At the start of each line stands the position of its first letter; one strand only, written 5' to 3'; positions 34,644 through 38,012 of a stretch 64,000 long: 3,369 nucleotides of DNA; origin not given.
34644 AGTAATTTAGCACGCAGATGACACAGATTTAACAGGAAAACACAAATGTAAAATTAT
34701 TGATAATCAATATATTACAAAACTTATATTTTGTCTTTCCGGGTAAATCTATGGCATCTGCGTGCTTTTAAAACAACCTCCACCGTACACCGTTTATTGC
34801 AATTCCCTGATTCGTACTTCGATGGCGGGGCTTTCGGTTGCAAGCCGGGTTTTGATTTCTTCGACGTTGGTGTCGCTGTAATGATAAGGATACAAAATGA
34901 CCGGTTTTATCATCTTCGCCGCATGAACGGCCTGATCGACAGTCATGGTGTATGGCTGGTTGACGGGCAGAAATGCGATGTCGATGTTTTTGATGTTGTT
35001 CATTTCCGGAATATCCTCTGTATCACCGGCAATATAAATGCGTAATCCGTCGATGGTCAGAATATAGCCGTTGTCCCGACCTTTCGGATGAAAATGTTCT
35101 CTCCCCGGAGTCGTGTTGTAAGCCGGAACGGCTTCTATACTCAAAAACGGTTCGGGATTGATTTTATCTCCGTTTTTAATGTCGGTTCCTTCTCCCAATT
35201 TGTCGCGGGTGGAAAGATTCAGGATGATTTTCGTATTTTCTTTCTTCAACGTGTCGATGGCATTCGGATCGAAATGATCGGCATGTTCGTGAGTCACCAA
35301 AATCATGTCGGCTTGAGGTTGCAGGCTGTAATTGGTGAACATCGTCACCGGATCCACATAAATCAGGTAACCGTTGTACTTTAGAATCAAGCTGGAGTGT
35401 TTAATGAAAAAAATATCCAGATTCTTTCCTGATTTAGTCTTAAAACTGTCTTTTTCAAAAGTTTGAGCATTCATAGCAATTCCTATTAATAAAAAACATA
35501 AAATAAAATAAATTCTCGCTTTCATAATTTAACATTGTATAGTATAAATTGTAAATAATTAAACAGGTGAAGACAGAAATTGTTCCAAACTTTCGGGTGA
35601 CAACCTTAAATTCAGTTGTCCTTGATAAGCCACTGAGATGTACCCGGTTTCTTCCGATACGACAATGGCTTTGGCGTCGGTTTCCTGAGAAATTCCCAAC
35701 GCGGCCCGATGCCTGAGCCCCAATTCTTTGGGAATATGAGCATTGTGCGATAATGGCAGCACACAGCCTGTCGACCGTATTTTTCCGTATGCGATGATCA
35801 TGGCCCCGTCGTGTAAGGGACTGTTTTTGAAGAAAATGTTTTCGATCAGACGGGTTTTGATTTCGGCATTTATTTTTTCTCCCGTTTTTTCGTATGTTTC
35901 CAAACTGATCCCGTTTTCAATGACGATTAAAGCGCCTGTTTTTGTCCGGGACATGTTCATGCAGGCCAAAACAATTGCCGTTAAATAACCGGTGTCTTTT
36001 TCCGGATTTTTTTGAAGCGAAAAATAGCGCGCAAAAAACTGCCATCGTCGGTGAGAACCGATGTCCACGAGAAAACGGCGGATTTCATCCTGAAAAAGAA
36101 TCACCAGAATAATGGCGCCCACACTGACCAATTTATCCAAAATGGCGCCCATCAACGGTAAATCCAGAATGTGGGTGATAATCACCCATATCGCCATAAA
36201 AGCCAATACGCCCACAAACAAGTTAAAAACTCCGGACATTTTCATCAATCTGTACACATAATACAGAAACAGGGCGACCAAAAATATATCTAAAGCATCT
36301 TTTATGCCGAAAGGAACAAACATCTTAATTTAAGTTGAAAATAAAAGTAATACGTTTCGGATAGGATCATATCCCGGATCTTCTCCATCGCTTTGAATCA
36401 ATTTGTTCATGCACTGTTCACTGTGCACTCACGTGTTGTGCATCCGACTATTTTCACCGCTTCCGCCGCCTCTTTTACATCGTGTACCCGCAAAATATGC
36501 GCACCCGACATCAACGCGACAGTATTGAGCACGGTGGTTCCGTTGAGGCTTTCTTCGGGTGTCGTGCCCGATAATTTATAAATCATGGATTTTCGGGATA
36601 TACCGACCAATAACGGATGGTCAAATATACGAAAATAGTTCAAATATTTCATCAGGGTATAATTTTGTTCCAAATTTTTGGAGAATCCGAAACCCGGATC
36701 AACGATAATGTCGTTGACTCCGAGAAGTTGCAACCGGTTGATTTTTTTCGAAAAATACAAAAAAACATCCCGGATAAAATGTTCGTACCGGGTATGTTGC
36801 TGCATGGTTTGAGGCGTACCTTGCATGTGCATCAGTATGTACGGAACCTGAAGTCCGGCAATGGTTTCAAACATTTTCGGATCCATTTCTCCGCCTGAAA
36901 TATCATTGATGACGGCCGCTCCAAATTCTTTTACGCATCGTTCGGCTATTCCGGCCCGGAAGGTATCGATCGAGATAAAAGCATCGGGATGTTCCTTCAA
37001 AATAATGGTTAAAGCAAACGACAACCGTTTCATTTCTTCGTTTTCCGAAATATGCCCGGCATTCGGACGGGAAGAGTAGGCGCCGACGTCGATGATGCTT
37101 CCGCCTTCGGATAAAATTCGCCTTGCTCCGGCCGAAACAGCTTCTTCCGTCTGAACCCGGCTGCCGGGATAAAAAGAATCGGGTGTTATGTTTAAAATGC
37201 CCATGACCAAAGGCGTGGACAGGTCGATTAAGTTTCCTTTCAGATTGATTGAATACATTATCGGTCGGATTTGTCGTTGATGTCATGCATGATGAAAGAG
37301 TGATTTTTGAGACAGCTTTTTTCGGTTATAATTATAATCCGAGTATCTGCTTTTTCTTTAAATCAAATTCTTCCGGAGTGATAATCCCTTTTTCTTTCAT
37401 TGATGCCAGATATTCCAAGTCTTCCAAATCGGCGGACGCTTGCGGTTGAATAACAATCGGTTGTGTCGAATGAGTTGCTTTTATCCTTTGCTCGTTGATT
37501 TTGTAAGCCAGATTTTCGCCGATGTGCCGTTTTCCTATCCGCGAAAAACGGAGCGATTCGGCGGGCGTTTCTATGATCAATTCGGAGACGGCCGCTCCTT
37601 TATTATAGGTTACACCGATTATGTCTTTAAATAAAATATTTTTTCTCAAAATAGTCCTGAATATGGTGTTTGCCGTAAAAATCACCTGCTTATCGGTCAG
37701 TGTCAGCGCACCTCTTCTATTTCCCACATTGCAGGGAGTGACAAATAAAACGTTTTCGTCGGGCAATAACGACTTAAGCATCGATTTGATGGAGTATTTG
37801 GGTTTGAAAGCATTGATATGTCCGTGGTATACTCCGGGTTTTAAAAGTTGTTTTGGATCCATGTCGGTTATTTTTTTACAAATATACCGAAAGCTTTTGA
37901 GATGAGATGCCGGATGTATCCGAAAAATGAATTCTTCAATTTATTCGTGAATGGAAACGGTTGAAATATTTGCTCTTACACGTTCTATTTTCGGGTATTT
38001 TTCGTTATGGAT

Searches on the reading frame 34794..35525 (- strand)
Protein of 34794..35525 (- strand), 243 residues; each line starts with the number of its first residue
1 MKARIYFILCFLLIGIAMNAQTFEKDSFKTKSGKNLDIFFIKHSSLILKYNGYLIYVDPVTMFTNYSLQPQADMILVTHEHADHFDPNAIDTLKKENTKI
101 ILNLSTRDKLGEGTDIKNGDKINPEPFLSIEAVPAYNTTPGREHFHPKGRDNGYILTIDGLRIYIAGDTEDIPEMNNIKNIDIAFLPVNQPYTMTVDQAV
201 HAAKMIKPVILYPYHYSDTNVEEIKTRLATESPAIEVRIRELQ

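Call 4: search_protein_families(library=pfam, proteins=[window:34794-35525:-], max_evalue=0.01)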
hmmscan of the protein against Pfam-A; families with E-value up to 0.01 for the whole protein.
window:34794-35525:- (243 aa): 2 families
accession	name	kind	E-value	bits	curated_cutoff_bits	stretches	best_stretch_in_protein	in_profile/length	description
PF13483.12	Lactamase_B_3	-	5.3e-23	82.2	24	1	38-215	2-160/160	Beta-lactamase superfamily domain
PF12706.13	Lactamase_B_2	-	1.3e-17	64.5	27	1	70-216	29-200/200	Beta-lactamase superfamily domain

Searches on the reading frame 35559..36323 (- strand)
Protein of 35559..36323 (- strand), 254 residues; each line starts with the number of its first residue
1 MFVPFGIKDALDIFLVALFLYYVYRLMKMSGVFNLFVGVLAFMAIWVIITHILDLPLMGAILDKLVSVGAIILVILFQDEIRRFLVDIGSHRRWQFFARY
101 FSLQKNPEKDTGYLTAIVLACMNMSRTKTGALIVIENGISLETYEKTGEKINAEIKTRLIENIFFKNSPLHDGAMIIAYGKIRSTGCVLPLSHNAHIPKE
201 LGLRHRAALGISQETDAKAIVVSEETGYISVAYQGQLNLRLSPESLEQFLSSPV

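Call 4: search_protein_families(library=pfam, proteins=[window:35559-36323:-], max_evalue=0.01)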
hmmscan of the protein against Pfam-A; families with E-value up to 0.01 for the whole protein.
window:35559-36323:- (254 aa): 2 families
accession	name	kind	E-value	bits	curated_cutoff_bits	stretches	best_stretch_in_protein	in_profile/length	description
PF02457.21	DAC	-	5.2e-43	145.9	27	1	119-236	2-118/119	DisA bacterial checkpoint controller nucleotide-binding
PF19293.4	CdaA_N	-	3.7e-32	110.8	23.8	1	1-81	1-81/81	CdaA N-terminal transmembrane domain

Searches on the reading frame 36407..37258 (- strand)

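Call 4: search_protein_families(library=pfam, proteins=[window:36407-37258:-], max_evalue=0.01)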
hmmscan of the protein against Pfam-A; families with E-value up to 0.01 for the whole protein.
window:36407-37258:- (283 aa): 1 family
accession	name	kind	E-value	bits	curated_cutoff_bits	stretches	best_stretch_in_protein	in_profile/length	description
PF00809.28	Pterin_bind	-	3.1e-66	223.9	25.5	1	19-259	1-244/244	Pterin binding enzyme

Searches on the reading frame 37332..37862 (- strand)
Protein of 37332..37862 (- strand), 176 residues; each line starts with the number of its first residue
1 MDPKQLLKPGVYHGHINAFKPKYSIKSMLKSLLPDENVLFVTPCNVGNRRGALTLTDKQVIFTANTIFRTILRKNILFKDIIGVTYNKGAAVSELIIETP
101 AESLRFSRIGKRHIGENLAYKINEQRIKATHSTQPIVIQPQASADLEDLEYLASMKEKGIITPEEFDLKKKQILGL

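Call 4: search_protein_families(library=pfam, proteins=[window:37332-37862:-], max_evalue=0.01)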
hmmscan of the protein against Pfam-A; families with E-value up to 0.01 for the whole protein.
window:37332-37862:- (176 aa): 2 families
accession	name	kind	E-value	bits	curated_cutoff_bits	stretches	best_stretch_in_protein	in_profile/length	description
PF14470.12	bPH_3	-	5e-08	33.7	23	1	33-114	2-86/95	Bacterial PH domain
PF09851.14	SHOCT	-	1.9e-06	27.9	27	1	152-174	6-28/28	Short C-terminal domain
